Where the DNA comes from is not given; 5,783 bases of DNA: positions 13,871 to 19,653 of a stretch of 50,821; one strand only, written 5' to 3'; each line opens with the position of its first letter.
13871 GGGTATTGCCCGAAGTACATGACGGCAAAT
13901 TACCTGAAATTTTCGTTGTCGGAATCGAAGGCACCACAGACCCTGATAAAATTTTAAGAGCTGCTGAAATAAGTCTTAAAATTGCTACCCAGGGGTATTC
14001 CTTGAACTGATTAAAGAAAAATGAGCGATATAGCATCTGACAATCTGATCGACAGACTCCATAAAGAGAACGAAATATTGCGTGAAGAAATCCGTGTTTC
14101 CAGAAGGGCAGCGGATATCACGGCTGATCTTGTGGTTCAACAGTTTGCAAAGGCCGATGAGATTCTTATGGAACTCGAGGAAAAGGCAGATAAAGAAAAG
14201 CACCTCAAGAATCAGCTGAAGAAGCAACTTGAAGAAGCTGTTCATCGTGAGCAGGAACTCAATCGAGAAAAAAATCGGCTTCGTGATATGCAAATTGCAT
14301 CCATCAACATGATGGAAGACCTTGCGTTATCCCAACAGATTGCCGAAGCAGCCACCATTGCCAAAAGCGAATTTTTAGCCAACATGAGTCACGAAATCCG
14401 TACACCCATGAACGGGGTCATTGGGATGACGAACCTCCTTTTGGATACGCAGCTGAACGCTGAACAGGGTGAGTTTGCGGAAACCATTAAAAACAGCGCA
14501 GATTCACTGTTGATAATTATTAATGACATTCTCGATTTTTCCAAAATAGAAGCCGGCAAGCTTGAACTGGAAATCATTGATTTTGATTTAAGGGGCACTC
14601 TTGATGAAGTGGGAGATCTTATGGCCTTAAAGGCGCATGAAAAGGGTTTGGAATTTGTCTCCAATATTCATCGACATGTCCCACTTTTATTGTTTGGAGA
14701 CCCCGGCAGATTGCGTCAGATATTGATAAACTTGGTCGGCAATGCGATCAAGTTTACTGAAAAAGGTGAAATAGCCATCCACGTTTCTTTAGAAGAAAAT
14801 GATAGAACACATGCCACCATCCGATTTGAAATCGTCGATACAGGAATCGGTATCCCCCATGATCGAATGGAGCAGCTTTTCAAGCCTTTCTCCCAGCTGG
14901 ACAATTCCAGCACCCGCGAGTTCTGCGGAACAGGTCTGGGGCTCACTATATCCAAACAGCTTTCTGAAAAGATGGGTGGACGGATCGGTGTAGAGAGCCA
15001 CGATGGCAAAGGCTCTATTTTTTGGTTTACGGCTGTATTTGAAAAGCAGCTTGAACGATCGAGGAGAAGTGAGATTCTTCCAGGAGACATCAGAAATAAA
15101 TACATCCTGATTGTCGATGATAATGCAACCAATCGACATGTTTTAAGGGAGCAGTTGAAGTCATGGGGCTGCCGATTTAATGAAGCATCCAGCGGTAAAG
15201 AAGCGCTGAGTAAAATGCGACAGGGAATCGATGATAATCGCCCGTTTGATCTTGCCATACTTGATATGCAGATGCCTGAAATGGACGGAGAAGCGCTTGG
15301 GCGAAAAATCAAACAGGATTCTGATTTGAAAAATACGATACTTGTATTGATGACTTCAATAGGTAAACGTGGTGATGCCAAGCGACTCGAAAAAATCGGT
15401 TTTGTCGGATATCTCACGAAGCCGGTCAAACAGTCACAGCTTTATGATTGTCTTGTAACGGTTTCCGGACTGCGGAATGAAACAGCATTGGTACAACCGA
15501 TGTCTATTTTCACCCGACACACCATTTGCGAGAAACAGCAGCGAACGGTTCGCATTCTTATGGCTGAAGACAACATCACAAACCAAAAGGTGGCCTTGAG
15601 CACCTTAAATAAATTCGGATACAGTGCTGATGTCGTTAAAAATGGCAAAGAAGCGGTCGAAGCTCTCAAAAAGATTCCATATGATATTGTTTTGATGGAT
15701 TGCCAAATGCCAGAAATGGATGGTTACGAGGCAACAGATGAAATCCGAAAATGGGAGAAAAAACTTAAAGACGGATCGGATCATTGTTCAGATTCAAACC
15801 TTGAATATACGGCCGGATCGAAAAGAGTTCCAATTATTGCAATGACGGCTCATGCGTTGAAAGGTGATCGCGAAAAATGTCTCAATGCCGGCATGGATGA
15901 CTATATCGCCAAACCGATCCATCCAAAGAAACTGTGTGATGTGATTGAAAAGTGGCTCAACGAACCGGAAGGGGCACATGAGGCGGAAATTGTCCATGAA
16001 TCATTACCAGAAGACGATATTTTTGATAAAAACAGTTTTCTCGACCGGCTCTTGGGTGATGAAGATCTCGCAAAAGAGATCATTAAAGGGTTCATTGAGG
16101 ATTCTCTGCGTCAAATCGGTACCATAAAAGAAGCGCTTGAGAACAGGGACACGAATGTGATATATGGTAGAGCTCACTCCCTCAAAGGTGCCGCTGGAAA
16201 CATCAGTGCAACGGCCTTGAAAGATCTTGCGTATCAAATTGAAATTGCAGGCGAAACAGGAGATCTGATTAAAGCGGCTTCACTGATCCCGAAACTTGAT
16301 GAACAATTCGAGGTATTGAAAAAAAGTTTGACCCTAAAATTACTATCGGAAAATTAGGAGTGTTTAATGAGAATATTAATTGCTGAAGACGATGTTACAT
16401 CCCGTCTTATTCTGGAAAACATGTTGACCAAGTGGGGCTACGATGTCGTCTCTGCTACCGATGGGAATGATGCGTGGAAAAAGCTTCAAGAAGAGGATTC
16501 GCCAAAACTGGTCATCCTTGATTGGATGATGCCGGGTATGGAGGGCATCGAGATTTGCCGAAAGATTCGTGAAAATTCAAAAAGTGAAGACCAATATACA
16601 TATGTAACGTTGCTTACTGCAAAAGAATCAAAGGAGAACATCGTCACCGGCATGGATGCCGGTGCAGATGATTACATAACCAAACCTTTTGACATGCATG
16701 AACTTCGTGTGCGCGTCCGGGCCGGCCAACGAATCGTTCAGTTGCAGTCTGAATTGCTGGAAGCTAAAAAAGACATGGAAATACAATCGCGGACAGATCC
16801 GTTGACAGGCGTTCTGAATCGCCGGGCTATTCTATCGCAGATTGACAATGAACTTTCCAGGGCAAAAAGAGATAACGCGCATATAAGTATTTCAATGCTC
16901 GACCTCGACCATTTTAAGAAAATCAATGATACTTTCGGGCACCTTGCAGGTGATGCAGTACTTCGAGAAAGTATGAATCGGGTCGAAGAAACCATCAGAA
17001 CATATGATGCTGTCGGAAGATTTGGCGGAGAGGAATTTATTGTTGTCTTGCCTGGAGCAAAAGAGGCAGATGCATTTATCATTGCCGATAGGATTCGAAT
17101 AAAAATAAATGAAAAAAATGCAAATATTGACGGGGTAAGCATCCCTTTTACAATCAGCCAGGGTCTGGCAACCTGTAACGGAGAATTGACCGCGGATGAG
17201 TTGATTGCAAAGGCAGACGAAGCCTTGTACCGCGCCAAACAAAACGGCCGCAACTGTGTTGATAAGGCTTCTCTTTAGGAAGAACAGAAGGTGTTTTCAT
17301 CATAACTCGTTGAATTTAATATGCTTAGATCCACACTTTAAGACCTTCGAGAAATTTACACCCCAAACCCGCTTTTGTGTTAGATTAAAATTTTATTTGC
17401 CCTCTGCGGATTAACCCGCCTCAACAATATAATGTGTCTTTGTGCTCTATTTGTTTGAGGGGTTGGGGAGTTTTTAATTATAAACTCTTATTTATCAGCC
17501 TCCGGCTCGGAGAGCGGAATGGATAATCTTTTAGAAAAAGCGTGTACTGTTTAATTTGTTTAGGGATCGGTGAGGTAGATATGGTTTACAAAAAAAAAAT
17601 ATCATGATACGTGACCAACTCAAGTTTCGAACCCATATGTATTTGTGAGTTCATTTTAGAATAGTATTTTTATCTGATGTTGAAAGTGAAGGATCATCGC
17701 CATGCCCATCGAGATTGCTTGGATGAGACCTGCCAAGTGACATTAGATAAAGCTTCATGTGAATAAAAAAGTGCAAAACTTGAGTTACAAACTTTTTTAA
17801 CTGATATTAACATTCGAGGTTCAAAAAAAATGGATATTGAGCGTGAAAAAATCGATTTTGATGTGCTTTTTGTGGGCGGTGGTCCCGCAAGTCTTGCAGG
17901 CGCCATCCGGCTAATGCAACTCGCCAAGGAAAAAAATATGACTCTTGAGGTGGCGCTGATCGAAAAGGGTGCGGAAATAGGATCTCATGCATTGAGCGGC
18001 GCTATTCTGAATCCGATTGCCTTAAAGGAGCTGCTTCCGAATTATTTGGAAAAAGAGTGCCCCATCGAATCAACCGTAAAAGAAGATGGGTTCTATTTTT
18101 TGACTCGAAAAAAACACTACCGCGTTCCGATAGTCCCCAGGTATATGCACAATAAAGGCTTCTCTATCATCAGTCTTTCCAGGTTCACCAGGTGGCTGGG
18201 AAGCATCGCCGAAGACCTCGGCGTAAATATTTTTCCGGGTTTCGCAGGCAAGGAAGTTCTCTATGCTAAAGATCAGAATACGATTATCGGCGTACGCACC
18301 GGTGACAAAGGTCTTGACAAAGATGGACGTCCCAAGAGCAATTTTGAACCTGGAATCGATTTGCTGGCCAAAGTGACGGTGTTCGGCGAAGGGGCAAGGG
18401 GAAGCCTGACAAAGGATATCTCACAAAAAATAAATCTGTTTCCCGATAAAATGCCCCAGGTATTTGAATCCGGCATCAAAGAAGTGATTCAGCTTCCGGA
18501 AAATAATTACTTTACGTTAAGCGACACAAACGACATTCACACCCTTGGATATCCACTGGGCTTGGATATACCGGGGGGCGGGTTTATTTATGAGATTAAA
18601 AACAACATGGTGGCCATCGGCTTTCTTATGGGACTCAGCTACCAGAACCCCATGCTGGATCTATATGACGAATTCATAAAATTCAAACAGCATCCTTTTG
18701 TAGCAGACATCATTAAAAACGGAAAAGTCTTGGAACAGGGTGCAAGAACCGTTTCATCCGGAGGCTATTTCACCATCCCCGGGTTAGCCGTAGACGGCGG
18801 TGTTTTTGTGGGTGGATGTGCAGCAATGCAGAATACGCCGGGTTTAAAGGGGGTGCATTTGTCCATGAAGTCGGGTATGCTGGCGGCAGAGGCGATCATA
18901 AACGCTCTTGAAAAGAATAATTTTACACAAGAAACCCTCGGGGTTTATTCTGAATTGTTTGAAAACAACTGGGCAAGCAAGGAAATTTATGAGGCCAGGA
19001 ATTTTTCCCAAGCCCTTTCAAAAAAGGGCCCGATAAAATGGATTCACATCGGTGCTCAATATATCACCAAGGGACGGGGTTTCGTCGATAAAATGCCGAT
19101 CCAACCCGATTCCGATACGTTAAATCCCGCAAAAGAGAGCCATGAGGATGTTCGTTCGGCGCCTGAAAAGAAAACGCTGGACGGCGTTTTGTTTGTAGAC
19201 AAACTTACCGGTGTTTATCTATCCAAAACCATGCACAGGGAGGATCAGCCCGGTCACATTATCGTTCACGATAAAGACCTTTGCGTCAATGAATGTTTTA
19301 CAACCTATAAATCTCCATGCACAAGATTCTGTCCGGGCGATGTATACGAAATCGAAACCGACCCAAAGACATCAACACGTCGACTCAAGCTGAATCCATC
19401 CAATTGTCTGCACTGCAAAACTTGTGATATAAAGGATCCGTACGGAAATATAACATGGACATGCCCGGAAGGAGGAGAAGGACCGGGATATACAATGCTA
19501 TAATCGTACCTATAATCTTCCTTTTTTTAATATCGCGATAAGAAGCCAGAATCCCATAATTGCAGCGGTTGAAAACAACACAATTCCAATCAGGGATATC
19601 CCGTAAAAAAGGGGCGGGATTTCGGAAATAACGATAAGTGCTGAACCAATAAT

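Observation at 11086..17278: Sensor-type cytoplasmic [NiFe]-hydrogenase operonically wired to a hybrid histidine kinase and a REC-GGDEF diguanylate cyclase (putative H2-to-c-di-GMP signalling)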

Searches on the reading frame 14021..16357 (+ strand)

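Call 3: search_protein_families(library=pfam, proteins=[window:14021-16357:+], max_evalue=0.01)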
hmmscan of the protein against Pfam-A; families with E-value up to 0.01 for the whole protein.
window:14021-16357:+ (778 aa): 5 families
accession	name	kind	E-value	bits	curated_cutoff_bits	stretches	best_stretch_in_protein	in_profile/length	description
PF00072.30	Response_reg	-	4.2e-49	165.8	30.2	3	362-476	1-108/111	Response regulator receiver domain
PF02518.31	HATPase_c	-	1.8e-29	102.9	26.4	1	226-338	1-107/111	Histidine kinase-, DNA gyrase B-, and HSP90-like ATPase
PF00512.31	HisKA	-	9.3e-23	80.5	26.9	1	114-179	1-66/66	His Kinase A (phospho-acceptor) domain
PF01627.28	Hpt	-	1.3e-09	38.6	24.6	1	687-766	2-81/84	Hpt domain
PF23198.2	PDE8A_N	-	5e-06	26.9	29.6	0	509-571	9-73/147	PDE8A-like, N-terminal domain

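Call 4: search_protein_families(library=ncbifam, proteins=[window:14021-16357:+], max_evalue=0.001)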
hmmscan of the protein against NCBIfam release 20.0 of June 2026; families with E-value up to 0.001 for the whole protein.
window:14021-16357:+ (778 aa): 144 families (the best 25 are shown)
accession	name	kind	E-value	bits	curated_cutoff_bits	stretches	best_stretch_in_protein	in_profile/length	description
NF008318.0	PRK11107.1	equivalog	2.1e-153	512.5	890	3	100-394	278-571/920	two-component sensor histidine kinase BarA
TIGR02956.1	TMAO_torS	equivalog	1e-140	470.7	676.5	2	51-488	406-828/967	TMAO reductase system sensor histidine kinase/response regulator TorS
NF011874.0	PRK15347.1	equivalog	1.1e-114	384.4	852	3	99-340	382-614/921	two component system sensor kinase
NF045901.1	HisKinLetSLeg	equivalog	1.7e-111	373.8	1650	3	100-341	278-519/906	two-component system sensor histidine kinase LetS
NF008302.0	PRK11091.1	equivalog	2.9e-111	373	838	2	105-482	273-643/779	aerobic respiration two-component sensor histidine kinase ArcB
NF041947.1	LuxQ_Vibrio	equivalog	4.6e-100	335.8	1200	2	103-480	460-837/843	quorum-sensing autoinducer 2 sensor kinase/phosphatase LuxQ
NF038297.2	hybrid_HK_HrmK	equivalog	1.7e-91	307.7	725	2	50-475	169-601/607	hybrid histidine kinase/response regulator HrmK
NF008099.0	PRK10841.1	equivalog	3.6e-91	306.3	920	3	94-336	449-686/949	two-component system sensor histidine kinase RcsC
NF008543.0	PRK11466.1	equivalog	5.6e-77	259.4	982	2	78-480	403-796/914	TMAO reductase system sensor histidine kinase/response regulator TorS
NF007420.1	PRK09959.1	equivalog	3.2e-70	237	1995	2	97-436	694-1031/1197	acid-sensing system histidine kinase EvgS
NF046044.1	PnpS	equivalog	5.1e-53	180.5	400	1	47-337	94-388/390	two-component system histidine kinase PnpS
NF047465.1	hybrid_HK_LvrA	exception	3.5e-52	177.5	1200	3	62-334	149-416/819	hybrid histidine kinase/response regulator LvrA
NF041832.1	near_NosP_CTERM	subfamily_domain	5.4e-52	177.1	400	1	109-478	1-366/370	NahK/ErcS family hybrid sensor histidine kinase/response regulator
NF041880.1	EPS_EpsF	equivalog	2e-48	165.2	900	3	100-335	259-488/492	response regulator EpsF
TIGR02966.1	phoR_proteo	equivalog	6.4e-42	143.7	334.2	1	51-336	40-331/333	phosphate regulon sensor histidine kinase PhoR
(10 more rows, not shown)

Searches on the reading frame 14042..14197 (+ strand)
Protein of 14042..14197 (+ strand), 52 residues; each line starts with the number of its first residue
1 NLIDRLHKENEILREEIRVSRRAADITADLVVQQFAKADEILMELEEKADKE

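Call 62: find_homologous_proteins(query=A2, max_evalue=0.001)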
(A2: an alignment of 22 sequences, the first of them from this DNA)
Query A2 (22 sequences) (52 aa, profile of the alignment): 29 proteins with E <= 0.001 among 655 candidates.
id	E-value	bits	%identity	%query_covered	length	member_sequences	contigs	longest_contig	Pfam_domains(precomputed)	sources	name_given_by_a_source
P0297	1.4e-19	87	57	71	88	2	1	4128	-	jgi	jgi:hypothetical protein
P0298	1.7e-19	87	56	87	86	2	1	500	-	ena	-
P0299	1.7e-19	87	60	77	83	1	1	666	-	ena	-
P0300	4.5e-19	86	62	90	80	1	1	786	-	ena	-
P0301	1.2e-18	84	59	71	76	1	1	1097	-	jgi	-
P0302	3.1e-18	83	98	100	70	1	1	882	-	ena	-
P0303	2.5e-17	80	96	100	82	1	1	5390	-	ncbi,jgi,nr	ncbi:MAG: hypothetical protein JRF17_10290 [Deltaproteobacteria bacterium]|jgi:hypothetical protein|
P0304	2.2e-16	77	59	65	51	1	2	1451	-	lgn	-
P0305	1.3e-15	75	49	71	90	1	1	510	-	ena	-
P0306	1.5e-15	74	70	58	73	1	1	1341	-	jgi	jgi:hypothetical protein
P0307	3.0e-15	73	50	77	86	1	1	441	-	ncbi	-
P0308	3.7e-15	73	55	73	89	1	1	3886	-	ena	-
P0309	5.1e-15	73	51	71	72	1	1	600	-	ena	-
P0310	5.9e-15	72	49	71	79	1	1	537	-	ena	-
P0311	1.0e-13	69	63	58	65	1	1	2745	-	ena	-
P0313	3.7e-13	67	70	58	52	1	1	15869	-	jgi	jgi:hypothetical protein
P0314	3.8e-13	67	44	83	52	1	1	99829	-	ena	-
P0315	2.5e-12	64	43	90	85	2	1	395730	-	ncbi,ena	-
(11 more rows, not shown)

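Call 63: find_encoding_contigs(protein=P0315, flank=7000, max_places=1)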
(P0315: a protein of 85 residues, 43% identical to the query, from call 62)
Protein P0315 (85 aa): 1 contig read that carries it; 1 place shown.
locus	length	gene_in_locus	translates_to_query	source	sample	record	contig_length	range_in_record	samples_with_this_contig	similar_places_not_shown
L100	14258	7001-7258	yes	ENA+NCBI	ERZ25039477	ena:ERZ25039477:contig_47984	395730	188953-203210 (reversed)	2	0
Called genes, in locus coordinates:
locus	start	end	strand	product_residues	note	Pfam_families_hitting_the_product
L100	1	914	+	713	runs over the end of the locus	PF13682:CZB, PF00672:HAMP (faint), PF00015:MCPsignal, PF01814:Hemerythrin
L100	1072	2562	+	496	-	PF08448:PAS_4, PF00990:GGDEF, PF01814:Hemerythrin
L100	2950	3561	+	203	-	-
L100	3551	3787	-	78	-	-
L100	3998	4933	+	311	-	PF01058:Oxidored_q6, PF14720:NiFe_hyd_SSU_C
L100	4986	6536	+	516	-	PF00374:NiFeSe_Hases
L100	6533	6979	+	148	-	PF01750:HycI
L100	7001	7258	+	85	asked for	-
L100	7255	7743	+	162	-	PF00512:HisKA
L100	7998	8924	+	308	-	PF02518:HATPase_c, PF00072:Response_reg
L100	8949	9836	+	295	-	PF00072:Response_reg (weak), PF01627:Hpt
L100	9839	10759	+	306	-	PF00072:Response_reg, PF00990:GGDEF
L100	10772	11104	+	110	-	-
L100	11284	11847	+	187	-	PF13414:TPR_11 (faint), PF13431:TPR_17 (faint), PF14559:TPR_19 (weak), PF08241:Methyltransf_11 (faint), PF00515:TPR_1, PF07719:TPR_2 (weak), PF13649:Methyltransf_25 (weak)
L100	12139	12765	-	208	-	PF00849:PseudoU_synth_2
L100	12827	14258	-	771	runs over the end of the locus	PF13646:HEAT_2 (faint), PF00027:cNMP_binding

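Call 64: find_encoding_contigs(protein=P0314, flank=7000, max_places=1)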
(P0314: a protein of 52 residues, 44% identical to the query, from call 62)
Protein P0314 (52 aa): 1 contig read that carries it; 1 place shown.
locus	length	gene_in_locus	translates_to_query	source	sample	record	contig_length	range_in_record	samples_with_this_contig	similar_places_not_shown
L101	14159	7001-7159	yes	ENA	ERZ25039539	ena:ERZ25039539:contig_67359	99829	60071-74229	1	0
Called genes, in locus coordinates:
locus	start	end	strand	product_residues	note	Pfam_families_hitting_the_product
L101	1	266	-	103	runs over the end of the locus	PF02321:OEP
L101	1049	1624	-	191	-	PF00912:Transgly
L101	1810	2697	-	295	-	PF08668:HDOD, PF01966:HD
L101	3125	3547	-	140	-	PF03692:CxxCxxCC (weak)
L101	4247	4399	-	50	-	-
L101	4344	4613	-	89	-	-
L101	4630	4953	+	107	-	PF14720:NiFe_hyd_SSU_C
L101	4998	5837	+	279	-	PF00374:NiFeSe_Hases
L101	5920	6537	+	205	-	PF00374:NiFeSe_Hases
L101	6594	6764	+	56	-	-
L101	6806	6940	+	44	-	-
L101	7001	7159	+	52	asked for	-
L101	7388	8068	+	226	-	PF00512:HisKA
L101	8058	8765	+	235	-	PF02518:HATPase_c, PF00072:Response_reg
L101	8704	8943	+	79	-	PF00072:Response_reg (weak)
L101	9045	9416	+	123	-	-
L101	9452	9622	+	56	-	-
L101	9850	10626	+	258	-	PF00072:Response_reg, PF00990:GGDEF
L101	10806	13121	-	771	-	PF00990:GGDEF, PF00563:EAL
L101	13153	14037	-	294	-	PF08668:HDOD, PF01966:HD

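Call 65: find_encoding_contigs(protein=P0313, flank=7000, max_places=1)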
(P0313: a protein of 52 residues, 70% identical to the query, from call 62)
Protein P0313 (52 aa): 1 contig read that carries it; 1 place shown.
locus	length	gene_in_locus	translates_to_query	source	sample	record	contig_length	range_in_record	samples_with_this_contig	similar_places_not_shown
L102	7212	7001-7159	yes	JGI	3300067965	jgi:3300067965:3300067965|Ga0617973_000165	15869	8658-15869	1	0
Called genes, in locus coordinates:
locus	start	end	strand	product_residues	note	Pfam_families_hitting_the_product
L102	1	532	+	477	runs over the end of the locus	PF00374:NiFeSe_Hases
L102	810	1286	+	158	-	PF01750:HycI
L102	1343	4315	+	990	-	PF03176:MMPL, PF02460:Patched (faint), PF12349:Sterol-sensing, PF03176:MMPL, PF00873:ACR_tran (weak), PF00512:HisKA (weak), PF02518:HATPase_c, PF14501:HATPase_c_5 (weak)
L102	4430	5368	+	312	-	PF01058:Oxidored_q6, PF14720:NiFe_hyd_SSU_C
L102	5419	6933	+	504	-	PF00374:NiFeSe_Hases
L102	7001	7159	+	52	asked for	-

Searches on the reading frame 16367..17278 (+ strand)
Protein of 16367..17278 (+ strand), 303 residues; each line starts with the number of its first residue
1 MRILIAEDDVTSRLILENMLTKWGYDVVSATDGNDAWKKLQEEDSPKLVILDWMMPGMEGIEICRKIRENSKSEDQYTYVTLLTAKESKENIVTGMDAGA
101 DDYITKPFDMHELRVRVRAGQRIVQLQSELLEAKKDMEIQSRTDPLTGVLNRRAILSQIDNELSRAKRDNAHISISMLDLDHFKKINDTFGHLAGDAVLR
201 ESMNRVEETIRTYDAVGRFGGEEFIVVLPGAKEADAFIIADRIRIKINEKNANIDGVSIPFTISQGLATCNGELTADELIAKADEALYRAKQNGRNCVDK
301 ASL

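Call 3: search_protein_families(library=pfam, proteins=[window:16367-17278:+], max_evalue=0.01)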
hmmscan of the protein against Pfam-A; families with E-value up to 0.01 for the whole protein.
window:16367-17278:+ (303 aa): 2 families
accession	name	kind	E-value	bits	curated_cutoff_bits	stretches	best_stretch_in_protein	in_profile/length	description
PF00990.26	GGDEF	-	1.4e-44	152.1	23.8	1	143-296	3-160/161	Diguanylate cyclase, GGDEF domain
PF00072.30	Response_reg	-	2.3e-29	102.2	30.2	1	3-117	1-110/111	Response regulator receiver domain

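Call 4: search_protein_families(library=ncbifam, proteins=[window:16367-17278:+], max_evalue=0.001)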
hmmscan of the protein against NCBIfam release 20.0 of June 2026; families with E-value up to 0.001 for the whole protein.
window:16367-17278:+ (303 aa): 115 families (the best 25 are shown)
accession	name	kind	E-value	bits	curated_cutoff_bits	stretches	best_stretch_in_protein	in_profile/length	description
NF007135.0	PRK09581.1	equivalog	3.7e-77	260.1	474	2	141-299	292-453/457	PleD family two-component system response regulator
NF047654.1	DiguCycDgcRLepto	equivalog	2.4e-58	197.4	500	1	2-298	4-293/295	diguanylate cyclase DgcR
TIGR00254.1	GGDEF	domain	4.9e-51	172.7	37.4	1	138-298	2-164/168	diguanylate cyclase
NF007380.0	PRK09894.1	equivalog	2e-49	168.5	256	1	122-298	109-284/296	diguanylate cyclase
NF038266.1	diguan_SiaD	equivalog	6.8e-49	166.5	290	1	125-298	78-252/252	biofilm regulation diguanylate cyclase SiaD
NF050064.1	BlResRespRegCbrR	equivalog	4.2e-43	147.8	600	1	2-299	125-412/415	bile resistance response regulator CbrR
NF041606.1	dguan_cyc_DgcA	equivalog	2.9e-38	131.7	370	1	141-298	178-336/340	diguanylate cyclase DgcA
NF007423.1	PRK09966.1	equivalog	5.6e-38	130.8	325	1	124-291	222-390/390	diguanylate cyclase DgcN/YfiN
NF011955.1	PRK15426.1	equivalog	8.5e-37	126.5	408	1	125-298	382-558/564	cellulose biosynthesis regulator diguanylate cyclase DgcQ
NF051473.1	DigCycDgcsShew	equivalog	5.1e-36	124.5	400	1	135-298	129-288/291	diguanylate cyclase DgcS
NF041734.1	resp_reg_RppA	equivalog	2.3e-33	115.5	250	1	1-133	1-131/229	two-component system response regulator RppA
TIGR02154.1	PhoB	equivalog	3.4e-32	111.6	296.2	1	2-140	4-140/226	phosphate regulon transcriptional regulator PhoB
NF007599.0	PRK10245.1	equivalog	4.1e-31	107.8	402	1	125-300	194-369/371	diguanylate cyclase AdrA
NF040689.1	MtrAB_MtrA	equivalog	4.7e-30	104.6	300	1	3-139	1-131/219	MtrAB system response regulator MtrA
NF045944.1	ResRegRpaBCyano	equivalog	3e-29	102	330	1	4-176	1-155/229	response regulator transcription factor RpaB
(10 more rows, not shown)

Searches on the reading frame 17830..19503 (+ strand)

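Call 3: search_protein_families(library=pfam, proteins=[window:17830-19503:+], max_evalue=0.01)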
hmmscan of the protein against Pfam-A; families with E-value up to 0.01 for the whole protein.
window:17830-19503:+ (557 aa): 4 families
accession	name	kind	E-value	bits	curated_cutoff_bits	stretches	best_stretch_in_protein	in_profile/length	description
PF05187.19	Fer4_ETF_QO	-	6.3e-38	129.5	24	1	452-555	1-104/104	Electron transfer flavoprotein-ubiquinone oxidoreductase, 4Fe-4S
PF21162.3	ETFQO_UQ-bd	-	7.6e-23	81.3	27.7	1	213-308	2-96/96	ETF-QO, ubiquinone-binding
PF13450.12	NAD_binding_8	-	0.005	17.5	21.9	0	15-57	2-38/68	NAD(P)-binding Rossmann-like domain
PF12838.12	Fer4_7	-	0.0097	16.8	27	0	496-532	7-44/52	4Fe-4S dicluster domain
